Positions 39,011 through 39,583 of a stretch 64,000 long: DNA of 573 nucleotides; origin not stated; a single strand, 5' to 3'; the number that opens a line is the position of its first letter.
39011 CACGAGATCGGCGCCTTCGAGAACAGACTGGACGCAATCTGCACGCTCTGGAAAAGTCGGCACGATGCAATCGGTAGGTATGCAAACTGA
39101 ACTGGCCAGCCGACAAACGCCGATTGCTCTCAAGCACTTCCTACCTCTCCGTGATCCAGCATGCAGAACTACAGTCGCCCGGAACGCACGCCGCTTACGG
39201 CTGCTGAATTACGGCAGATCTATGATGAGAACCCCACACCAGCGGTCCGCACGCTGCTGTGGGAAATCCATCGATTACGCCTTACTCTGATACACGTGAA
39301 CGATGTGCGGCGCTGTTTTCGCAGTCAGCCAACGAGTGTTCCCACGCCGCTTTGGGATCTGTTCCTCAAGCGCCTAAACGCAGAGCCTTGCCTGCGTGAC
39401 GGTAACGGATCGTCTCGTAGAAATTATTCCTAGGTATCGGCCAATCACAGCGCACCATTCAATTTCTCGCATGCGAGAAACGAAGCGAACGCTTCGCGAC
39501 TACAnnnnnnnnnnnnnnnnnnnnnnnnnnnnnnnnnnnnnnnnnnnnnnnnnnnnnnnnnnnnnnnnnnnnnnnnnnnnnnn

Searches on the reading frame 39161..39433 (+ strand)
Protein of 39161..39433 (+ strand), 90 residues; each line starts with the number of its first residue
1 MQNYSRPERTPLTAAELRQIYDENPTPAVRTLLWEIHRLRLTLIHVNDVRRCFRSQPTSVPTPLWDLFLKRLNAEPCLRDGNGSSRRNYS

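Call 7: search_protein_families(library=pfam, proteins=[window:39161-39433:+], max_evalue=0.1)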
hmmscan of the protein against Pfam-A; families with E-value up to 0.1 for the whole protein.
window:39161-39433:+ (90 aa): 0 families

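Call 32: find_homologous_proteins(query=window:39161-39433:+, max_evalue=0.001)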
Query window:39161-39433:+ (90 aa): 9 proteins with E <= 0.001 among 9 candidates.
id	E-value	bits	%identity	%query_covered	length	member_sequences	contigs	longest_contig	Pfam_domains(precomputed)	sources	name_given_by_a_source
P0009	3.6e-55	202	100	100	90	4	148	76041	-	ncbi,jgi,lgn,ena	jgi:hypothetical protein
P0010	2.8e-46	173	90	96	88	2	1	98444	-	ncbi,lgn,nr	ncbi:hypothetical protein G3N57_00065 [Paraburkholderia sp. Se-20369]|nr:hypothetical protein [Parab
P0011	1.6e-44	168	87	96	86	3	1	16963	-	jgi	-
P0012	1.1e-41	159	85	96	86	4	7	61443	-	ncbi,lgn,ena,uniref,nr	ncbi:hypothetical protein [Burkholderia cepacia]|uniref:hypothetical protein n=1 Tax=Burkholderia ce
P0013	1.6e-16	78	56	80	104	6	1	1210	-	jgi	jgi:hypothetical protein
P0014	7.2e-16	76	51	82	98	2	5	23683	-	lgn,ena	-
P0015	5.1e-15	73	53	78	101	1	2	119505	-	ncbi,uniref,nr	ncbi:hypothetical protein [Paraburkholderia sacchari]|uniref:Uncharacterized protein n=1 Tax=Parabur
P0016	2.4e-14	71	53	80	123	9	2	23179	-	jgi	jgi:hypothetical protein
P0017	4.3e-12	64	48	82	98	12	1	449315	-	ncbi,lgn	-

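Call 33: find_encoding_contigs(protein=P0015, flank=3000, max_places=2)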
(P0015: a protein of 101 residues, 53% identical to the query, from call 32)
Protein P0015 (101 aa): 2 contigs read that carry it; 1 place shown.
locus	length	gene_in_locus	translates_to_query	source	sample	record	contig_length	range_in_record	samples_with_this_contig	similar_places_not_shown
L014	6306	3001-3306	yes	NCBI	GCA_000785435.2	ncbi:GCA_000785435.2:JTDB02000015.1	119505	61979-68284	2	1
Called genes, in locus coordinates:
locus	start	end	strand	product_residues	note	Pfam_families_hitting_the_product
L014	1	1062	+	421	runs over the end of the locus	PF09019:EcoRII-C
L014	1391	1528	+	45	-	-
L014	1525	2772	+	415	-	PF00589:Phage_integrase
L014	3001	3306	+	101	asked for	-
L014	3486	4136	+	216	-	PF01068:DNA_ligase_A_M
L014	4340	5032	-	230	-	-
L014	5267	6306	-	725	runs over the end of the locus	PF03432:Relaxase, PF22863:TraI_middle, PF18821:LPD7, PF18790:KfrB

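Call 34: find_encoding_contigs(protein=P0017, flank=3000, max_places=2)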
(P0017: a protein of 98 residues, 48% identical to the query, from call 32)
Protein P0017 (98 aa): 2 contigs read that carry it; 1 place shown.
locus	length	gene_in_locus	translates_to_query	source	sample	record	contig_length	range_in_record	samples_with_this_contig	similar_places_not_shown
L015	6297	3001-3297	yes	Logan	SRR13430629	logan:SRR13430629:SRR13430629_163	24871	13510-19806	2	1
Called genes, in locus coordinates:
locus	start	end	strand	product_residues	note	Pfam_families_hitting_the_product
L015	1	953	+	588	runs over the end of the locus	PF06056:Terminase_5, PF03237:Terminase_6N, PF17289:Terminase_6C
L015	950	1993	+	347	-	PF04860:Phage_portal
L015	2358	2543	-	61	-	-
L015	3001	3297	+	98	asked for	-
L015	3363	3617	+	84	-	PF07927:HicA_toxin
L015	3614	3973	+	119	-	PF05534:HicB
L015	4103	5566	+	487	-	PF11185:DUF2971 (weak)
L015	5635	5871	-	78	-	-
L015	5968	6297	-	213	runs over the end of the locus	PF01656:CbiA, PF09140:MipZ, PF10609:ParA (weak), PF13614:AAA_31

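Call 35: find_encoding_contigs(protein=P0014, flank=3000, max_places=3)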
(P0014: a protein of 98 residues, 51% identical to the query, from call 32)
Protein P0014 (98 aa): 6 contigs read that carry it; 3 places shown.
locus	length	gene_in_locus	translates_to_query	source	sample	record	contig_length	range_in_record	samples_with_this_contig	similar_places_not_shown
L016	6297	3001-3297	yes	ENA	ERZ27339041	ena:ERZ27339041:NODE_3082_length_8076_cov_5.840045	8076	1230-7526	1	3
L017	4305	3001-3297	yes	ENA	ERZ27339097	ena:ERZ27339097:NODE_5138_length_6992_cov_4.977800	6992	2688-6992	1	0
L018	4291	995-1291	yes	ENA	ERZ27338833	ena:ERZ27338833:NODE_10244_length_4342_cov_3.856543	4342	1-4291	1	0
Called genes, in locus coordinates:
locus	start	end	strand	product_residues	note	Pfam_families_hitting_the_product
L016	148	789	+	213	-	-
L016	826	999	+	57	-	-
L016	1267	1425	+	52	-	-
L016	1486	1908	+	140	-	-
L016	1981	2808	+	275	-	-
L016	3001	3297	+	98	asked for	-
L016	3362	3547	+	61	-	-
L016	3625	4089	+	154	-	-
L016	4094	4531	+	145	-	-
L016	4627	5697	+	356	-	-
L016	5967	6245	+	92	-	-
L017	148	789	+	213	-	-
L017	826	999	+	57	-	-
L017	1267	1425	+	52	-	-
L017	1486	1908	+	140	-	-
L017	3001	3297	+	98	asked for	-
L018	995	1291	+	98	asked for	-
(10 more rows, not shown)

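Call 41: search_protein_families(library=phrogs, proteins=[window:39161-39433:+, P0015, P0017], max_evalue=0.1)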
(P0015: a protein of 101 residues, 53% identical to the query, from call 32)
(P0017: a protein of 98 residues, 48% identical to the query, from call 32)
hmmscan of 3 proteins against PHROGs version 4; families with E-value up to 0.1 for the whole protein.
window:39161-39433:+ (90 aa): 1 family
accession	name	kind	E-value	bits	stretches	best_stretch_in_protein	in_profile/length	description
phrog_32761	-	unknown function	9e-09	36.6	1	7-80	2-75/93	-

P0015 (101 aa): 1 family
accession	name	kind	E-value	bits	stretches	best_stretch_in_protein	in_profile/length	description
phrog_32761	-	unknown function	5e-08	34.2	1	3-73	6-74/93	-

P0017 (98 aa): 1 family
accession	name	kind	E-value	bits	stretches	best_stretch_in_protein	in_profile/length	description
phrog_32761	-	unknown function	1.4e-06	29.5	1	1-75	1-74/93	-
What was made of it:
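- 39161..39433 (+): orf90, a 90-aa helical protein; member of a Burkholderiales-wide family that is almost always preceded by a LexA box. Matches phrog_32761, function unknown (call 41).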

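Call 42: search_protein_families(library=ncbifam, proteins=[window:39161-39433:+, P0015, P0017], max_evalue=0.1)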
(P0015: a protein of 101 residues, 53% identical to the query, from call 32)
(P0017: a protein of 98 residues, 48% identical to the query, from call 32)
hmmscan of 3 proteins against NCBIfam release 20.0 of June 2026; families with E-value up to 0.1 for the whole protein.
window:39161-39433:+ (90 aa): 0 families

P0015 (101 aa): 0 families

P0017 (98 aa): 0 families

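Call 43: search_dna_similar(query=window:39161-39433:+, collection=phages, mode=protein, max_evalue=0.001, max_rows=30)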
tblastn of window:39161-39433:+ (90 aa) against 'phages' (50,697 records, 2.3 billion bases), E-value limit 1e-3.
No match.

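Call 44: search_dna_similar(query=window:39161-39433:+, collection=plasmids, mode=protein, max_evalue=0.001, max_rows=40)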
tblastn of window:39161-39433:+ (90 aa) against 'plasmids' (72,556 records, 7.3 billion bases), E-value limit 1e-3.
Records with a match: 19; places in all: 19; records where one place covers at least 80% of the query: 11.
Best place of each record, by identity: >=99% 1; 95-99% 1; 80-90% 1; <60% 16.
By first word of the organism name: Ralstonia 11; Cupriavidus 4; Burkholderia 3; Bordetella 1.
By predicted mobility (MOB-suite, as given by PLSDB): non-mobilizable 14; mobilizable 5.
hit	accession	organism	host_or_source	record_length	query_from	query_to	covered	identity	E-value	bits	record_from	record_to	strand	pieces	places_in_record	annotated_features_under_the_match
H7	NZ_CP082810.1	Burkholderia contaminans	Homo sapiens,Swab from tracheostomic ...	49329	1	90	100%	100.0%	7e-54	186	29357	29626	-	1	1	none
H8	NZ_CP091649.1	Burkholderia aenigmatica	-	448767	1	89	99%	97.8%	4e-52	181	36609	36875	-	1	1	none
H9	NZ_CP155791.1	Burkholderia cenocepacia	Sputum,sputum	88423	1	86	96%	83.7%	3e-40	147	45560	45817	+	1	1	hypothetical protein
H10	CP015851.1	Ralstonia solanacearum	Rhizoma kaempferiae,cell culture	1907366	2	78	86%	40.4%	5e-6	49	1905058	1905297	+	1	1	hypothetical protein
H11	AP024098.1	Ralstonia solanacearum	-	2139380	2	78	86%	40.4%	7e-6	49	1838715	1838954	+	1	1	hypothetical protein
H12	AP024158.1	Ralstonia solanacearum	Zingiber officinale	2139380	2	78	86%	40.4%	7e-6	49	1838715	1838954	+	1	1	hypothetical protein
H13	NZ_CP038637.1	Cupriavidus oxalaticus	whole organism,sewage sludge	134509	5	80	84%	40.8%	1e-10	63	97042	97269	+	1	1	hypothetical protein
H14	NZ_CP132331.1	Bordetella bronchiseptica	swine,lungs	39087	3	78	84%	39.0%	4e-7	52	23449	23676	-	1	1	hypothetical protein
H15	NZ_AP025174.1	Cupriavidus sp. P-10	-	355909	12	80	77%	42.0%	2e-10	62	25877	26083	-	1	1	hypothetical protein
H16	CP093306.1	Ralstonia insidiosa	-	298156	1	80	89%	36.1%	2e-6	50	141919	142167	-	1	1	hypothetical protein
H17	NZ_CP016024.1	Ralstonia insidiosa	cell culture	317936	1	80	89%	36.1%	2e-6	50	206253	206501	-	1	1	hypothetical protein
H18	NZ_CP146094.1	Ralstonia sp. RRA.1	pure culture,Cupriavidus necator ...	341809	1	80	89%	36.1%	2e-6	50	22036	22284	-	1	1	hypothetical protein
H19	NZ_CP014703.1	Ralstonia solanacearum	Solanum tuberosum,cell culture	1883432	9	78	78%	39.0%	8e-5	46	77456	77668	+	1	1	none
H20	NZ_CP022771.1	Ralstonia solanacearum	Solanum tuberosum,single cell,Potato ...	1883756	9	78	78%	39.0%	8e-5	46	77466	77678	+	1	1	none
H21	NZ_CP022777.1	Ralstonia solanacearum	Solanum tuberosum,single cell,Potato ...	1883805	9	78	78%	39.0%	8e-5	46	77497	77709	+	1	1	none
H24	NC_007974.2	Cupriavidus metallidurans CH34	-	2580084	12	78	74%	38.8%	9e-8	54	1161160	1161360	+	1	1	none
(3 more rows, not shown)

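Call 45: get_annotated_region(hit=H13, flank=2500)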
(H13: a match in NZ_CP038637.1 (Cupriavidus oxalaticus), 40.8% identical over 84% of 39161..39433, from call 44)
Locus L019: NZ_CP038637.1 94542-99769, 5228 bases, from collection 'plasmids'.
description: Cupriavidus oxalaticus strain X32 plasmid unnamed2, complete sequence
organism: Cupriavidus oxalaticus (NCBI taxid 96344)
taxonomy: Bacteria; Pseudomonadota; Betaproteobacteria; Burkholderiales; Burkholderiaceae; Cupriavidus; Cupriavidus oxalaticus
host: -; source: whole organism,sewage sludge; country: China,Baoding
typing (MOB-suite, as given by PLSDB): non-mobilizable
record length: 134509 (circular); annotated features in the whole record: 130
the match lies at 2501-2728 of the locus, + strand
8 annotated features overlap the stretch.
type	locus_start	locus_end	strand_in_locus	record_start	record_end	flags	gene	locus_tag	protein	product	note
CDS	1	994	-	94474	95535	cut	-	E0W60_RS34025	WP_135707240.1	hypothetical protein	-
CDS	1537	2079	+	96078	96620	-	-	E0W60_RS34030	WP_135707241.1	HNH endonuclease signature motif containing protein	-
CDS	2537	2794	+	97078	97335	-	-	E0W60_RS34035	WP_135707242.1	hypothetical protein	-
CDS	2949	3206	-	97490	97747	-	-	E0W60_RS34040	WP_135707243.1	hypothetical protein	-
CDS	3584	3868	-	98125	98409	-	-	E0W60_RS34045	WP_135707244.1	hypothetical protein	-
CDS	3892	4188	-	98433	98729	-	-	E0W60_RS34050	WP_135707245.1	hypothetical protein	-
CDS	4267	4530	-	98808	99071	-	-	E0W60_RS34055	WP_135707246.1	hypothetical protein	-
CDS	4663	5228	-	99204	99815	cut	-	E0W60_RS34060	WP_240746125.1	hypothetical protein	-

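Call 46: get_annotated_region(hit=H14, flank=2500)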
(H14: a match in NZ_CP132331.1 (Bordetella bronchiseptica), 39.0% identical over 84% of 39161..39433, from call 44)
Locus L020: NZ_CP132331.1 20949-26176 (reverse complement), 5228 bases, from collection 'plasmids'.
description: Bordetella bronchiseptica strain XX35 plasmid pA, complete sequence
organism: Bordetella bronchiseptica (NCBI taxid 518)
taxonomy: Bacteria; Pseudomonadota; Betaproteobacteria; Burkholderiales; Alcaligenaceae; Bordetella; Bordetella bronchiseptica
host: -; source: swine,lungs; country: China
typing (MOB-suite, as given by PLSDB): non-mobilizable
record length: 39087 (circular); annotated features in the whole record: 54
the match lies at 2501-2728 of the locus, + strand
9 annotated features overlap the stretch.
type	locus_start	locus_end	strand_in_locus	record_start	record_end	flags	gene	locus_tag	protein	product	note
CDS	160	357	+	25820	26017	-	xisR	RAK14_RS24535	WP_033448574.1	excisionase family protein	-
CDS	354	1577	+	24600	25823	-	-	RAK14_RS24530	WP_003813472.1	site-specific integrase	GO:0015074 - DNA integration [Evidence IEA]; GO:0006310 - DNA recombination [Evidence IEA]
CDS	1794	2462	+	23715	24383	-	-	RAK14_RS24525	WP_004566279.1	SOS response-associated peptidase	GO:0018142 - protein-DNA covalent cross-linking [Evidence IEA]; GO:0009432 - SOS response [Evidence IEA]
CDS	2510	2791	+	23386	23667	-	-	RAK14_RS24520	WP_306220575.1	hypothetical protein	-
CDS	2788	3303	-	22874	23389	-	-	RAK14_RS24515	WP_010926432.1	DUF2514 family protein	-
CDS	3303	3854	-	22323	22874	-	-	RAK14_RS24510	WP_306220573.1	lysozyme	-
CDS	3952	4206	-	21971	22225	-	-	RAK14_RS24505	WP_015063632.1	holin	-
CDS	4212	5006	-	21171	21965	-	-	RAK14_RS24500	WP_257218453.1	hypothetical protein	-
CDS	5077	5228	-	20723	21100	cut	-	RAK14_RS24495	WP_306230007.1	hypothetical protein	-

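Call 47: get_annotated_region(hit=H10, flank=2500)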
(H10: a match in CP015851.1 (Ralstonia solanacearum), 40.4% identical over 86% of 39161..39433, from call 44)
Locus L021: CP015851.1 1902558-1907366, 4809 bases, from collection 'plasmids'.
description: Ralstonia solanacearum strain YC40-M plasmid, complete sequence
organism: Ralstonia solanacearum (NCBI taxid 305)
taxonomy: Bacteria; Pseudomonadota; Betaproteobacteria; Burkholderiales; Burkholderiaceae; Ralstonia; Ralstonia solanacearum
host: -; source: Rhizoma kaempferiae,cell culture; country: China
typing (MOB-suite, as given by PLSDB): mobilizable; relaxase MOBP
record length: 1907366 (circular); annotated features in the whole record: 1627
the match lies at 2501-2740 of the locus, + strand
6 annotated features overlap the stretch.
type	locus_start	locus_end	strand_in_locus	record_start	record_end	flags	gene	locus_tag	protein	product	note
CDS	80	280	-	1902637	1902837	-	-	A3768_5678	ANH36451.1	hypothetical protein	-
CDS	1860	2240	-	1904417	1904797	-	-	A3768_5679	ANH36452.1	hypothetical protein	-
CDS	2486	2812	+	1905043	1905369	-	-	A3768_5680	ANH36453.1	hypothetical protein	-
CDS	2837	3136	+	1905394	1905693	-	-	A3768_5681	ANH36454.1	hypothetical protein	-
CDS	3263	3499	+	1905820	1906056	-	-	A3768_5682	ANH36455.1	hypothetical protein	-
CDS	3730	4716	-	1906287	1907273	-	-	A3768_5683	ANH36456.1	transposase TIS1021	-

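Call 48: get_annotated_region(hit=H24, flank=2500)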
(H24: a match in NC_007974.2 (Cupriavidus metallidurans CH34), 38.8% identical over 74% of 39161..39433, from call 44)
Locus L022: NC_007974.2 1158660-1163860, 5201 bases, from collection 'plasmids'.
description: Cupriavidus metallidurans CH34 megaplasmid, complete sequence
organism: Cupriavidus metallidurans CH34 (NCBI taxid 266264)
taxonomy: Bacteria; Pseudomonadota; Betaproteobacteria; Burkholderiales; Burkholderiaceae; Cupriavidus; Cupriavidus metallidurans; Cupriavidus metallidurans CH34
host: -; source: -; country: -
typing (MOB-suite, as given by PLSDB): mobilizable; replicon rep_cluster_104,rep_cluster_1581,rep_cluster_80; relaxase MOBP,MOBP
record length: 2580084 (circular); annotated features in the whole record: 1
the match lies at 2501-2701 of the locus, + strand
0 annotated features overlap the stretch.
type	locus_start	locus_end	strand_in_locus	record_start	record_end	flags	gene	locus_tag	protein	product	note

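Call 51: predict_structure(alignment_id=A3)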
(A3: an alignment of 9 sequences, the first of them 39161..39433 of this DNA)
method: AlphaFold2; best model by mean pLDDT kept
length: 90 residues; sequences in the alignment: 9
mean_pLDDT: 79.1   pTM: 0.57
mean pLDDT of the five models: 79.1, 72.7, 71.6, 66.0, 64.8
residues with pLDDT >= 90: 29; 70-90: 41; 50-70: 7; < 50: 13
segments of 3 or more residues with pLDDT < 50: 1-3, 81-90
pLDDT, mean of each block of 10 residues (from residue 1): 55 83 90 90 90 89 94 80 41
secondary structure, 60 per line:
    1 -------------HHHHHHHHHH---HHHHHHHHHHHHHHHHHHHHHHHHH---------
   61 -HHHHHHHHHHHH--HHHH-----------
elements in order: H14-23 H27-51 H62-73 H76-79

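Call 58: find_related_loci(query=A3, collection=genome_contigs, flank=2500)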
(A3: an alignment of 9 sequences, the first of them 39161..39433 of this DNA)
Query A3 (90 aa) in genome_contigs; peptide patterns used: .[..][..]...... (x = any residue, [..] = any of these).
115 stretches matched a pattern; 67 encode a relative of the query (tblastn E <= 1e-3); 67 distinct loci.
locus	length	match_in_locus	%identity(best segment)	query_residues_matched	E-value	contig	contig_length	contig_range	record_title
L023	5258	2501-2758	88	1-86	3e-48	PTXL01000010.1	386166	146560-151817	Burkholderia sp. SRS-46 NODE_9_length_386166_cov_36.1177, whole genome shotgun sequence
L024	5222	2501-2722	54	7-80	7e-23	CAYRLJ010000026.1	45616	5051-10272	MAG TPA_asm: uncultured Burkholderia sp. isolate SRP272529_co1_162 genome assembly, contig: NODE_1010_length_45616_cov_1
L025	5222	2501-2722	57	9-80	2e-22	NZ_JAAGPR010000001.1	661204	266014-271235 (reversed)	Paraburkholderia sp. Ac-20340 NODE_1_length_661204_cov_24.823134/0, whole genome shotgun sequence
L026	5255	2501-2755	47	3-87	2e-22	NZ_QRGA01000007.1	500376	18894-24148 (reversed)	Trinickia dinghuensis strain DHOM06 scaffold7, whole genome shotgun sequence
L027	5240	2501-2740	46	1-80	1e-21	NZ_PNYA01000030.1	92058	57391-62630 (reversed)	Trinickia dabaoshanensis strain GIMN1.004 NODE_30_length_92058_cov_24.9115, whole genome shotgun sequence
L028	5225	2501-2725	53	7-80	5e-21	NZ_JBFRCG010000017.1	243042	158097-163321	Paraburkholderia sp. EG287B NODE_17_length_243042_cov_38.228179, whole genome shotgun sequence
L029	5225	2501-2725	52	7-80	8e-21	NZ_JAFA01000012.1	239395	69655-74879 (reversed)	Paraburkholderia nodosa DSM 21604 A3CWDRAFT_scaffold_11.12_C, whole genome shotgun sequence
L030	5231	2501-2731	48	5-80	1e-19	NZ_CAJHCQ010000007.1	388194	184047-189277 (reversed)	Paraburkholderia hiiakae strain LMG 27952 isolate LMG 27952, whole genome shotgun sequence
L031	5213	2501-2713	51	10-80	1e-19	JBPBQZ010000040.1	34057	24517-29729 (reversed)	MAG: Janthinobacterium lividum isolate 3300036998_metabat.27 3300036998_metabat.27_Ga0393322_0000331, whole genome shotg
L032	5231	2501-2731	49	5-80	1e-19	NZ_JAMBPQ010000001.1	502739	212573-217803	Paraburkholderia sp. CNPSo 3272 scaffold_0, whole genome shotgun sequence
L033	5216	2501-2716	53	11-80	3e-19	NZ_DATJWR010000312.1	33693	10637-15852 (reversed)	MAG: Paraburkholderia sp. isolate SMAG_U15104 k141_101768, whole genome shotgun sequence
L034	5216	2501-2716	51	11-80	4e-19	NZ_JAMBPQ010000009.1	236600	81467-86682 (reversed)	Paraburkholderia sp. CNPSo 3272 scaffold_8, whole genome shotgun sequence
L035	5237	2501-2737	50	1-78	5e-19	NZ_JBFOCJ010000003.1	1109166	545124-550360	Paraburkholderia sp. B3 contig_3, whole genome shotgun sequence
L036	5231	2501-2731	51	5-80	5e-19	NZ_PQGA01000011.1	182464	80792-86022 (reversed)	Paraburkholderia eburnea strain JCM 18070 Ga0139043_111, whole genome shotgun sequence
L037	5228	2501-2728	50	5-80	6e-19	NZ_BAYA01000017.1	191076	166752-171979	Paraburkholderia bannensis NBRC 103871, whole genome shotgun sequence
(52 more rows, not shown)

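Call 71: search_solved_structures(query=A3, max_evalue=1)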
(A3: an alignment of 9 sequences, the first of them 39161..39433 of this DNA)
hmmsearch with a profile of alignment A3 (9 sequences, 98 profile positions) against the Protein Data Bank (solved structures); distinct sequences matched with E-value up to 1: 1.
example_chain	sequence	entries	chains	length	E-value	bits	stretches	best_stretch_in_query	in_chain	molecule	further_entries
8crx_x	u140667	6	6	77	0.54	13.6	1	7-37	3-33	50S ribosomal protein L29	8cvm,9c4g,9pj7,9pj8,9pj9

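Call 73: search_protein_families(library=padloc, proteins=[window:39161-39433:+, P0015, P0017], max_evalue=0.1)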
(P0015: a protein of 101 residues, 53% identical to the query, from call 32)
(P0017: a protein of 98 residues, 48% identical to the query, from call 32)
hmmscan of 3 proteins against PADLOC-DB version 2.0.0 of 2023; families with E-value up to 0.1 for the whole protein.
window:39161-39433:+ (90 aa): 0 families

P0015 (101 aa): 0 families

P0017 (98 aa): 0 families

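Call 90: fold_search(model_id=the predicted structure, library=viral)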
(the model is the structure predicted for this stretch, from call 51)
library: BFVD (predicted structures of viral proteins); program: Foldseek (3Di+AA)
matches with E <= 10: 61; with E <= 0.001: 0
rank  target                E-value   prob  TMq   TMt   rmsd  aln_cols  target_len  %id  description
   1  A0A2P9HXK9            5.7e-01  0.44  0.43  0.46   8.6        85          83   21  (no name in the UniProt tables at hand)
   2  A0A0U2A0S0            1.6e+00  0.21  0.38  0.43  13.5        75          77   15  Nuclease [Staphylococcus phage Stau2]
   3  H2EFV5                2.5e+00  0.09  0.34  0.32  15.9        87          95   14  Uncharacterized protein [Moumouvirus sp. 'Monve']
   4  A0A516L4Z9            2.5e+00  0.04  0.22  0.25  11.6        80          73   19  (no name in the UniProt tables at hand)
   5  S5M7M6                2.7e+00  0.14  0.31  0.35   8.6        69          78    9  Uncharacterized protein [Sinorhizobium phage phiM12]
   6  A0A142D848            2.7e+00  0.12  0.28  0.04  15.3        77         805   21  Maturation (Fragment) [Leviviridae sp.]
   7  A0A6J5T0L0            2.7e+00  0.10  0.31  0.38  14.2        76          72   13  Uncharacterized protein [uncultured Caudovirales phage]
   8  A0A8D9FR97            3.0e+00  0.04  0.25  0.26  24.9        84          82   12  Uncharacterized protein [uncultured marine phage]
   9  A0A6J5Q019            3.3e+00  0.10  0.29  0.40  13.4        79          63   22  Uncharacterized protein [uncultured Caudovirales phage]
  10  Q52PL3                4.3e+00  0.11  0.33  0.35  14.6        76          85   14  Uncharacterized protein [Xanthomonas phage Xp15]
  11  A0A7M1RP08            4.3e+00  0.09  0.33  0.34   7.5        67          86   15  (no name in the UniProt tables at hand)
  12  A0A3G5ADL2            4.6e+00  0.08  0.27  0.33   9.6        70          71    7  Uncharacterized protein [Satyrvirus sp.]
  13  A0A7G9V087            4.9e+00  0.04  0.25  0.06  14.4       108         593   12  Minor tail protein [Mycobacterium phage Rope]
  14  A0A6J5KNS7            4.9e+00  0.04  0.23  0.19  15.8        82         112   18  Uncharacterized protein [uncultured Caudovirales phage]
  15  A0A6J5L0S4            5.2e+00  0.14  0.48  0.57   4.7        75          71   13  Uncharacterized protein [uncultured Caudovirales phage]
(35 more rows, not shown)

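Call 96: search_dna_similar(query=P0017, collection=phages, mode=protein, max_evalue=0.001, max_rows=20)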
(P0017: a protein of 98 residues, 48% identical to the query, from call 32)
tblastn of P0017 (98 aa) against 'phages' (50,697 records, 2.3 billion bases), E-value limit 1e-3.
No match.
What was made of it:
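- No match in deposited phage genomes (calls 43, 96).
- Tried and rejected: Deposited phage genomes: no orf90 homologue (calls 43, 96).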

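Call 97: find_related_loci(query=A3, collection=viral_contigs, flank=4000)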
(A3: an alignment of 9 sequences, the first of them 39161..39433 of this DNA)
Query A3 (90 aa) in viral_contigs; peptide patterns used: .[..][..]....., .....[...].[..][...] (x = any residue, [..] = any of these).
158 stretches matched a pattern; 37 encode a relative of the query (tblastn E <= 1e-3); 37 distinct loci.
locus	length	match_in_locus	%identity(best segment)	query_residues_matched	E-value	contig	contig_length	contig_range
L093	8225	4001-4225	53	7-80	5e-20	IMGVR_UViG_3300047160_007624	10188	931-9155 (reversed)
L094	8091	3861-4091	48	5-80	8e-20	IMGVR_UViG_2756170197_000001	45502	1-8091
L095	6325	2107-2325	52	9-80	3e-19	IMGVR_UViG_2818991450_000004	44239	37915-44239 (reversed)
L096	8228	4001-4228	50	5-80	4e-19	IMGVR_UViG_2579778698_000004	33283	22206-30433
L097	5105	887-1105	51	9-80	6e-19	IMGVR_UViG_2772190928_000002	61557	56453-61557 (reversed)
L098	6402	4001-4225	48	7-80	1e-18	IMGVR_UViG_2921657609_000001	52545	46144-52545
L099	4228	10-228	51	9-80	1e-18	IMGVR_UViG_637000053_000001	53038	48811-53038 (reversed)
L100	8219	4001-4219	51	9-80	2e-18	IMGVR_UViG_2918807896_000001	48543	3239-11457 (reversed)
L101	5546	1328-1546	51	9-80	4e-18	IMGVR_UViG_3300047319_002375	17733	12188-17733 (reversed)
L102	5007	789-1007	51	9-80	6e-18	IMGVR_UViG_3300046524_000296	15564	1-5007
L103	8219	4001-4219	51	9-80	8e-18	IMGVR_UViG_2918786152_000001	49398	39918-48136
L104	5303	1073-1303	47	5-80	1e-17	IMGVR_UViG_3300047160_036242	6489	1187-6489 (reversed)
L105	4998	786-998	49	11-80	1e-17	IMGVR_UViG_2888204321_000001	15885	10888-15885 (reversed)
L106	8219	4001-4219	52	9-80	1e-17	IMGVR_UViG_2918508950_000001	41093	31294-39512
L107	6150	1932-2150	49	9-80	2e-17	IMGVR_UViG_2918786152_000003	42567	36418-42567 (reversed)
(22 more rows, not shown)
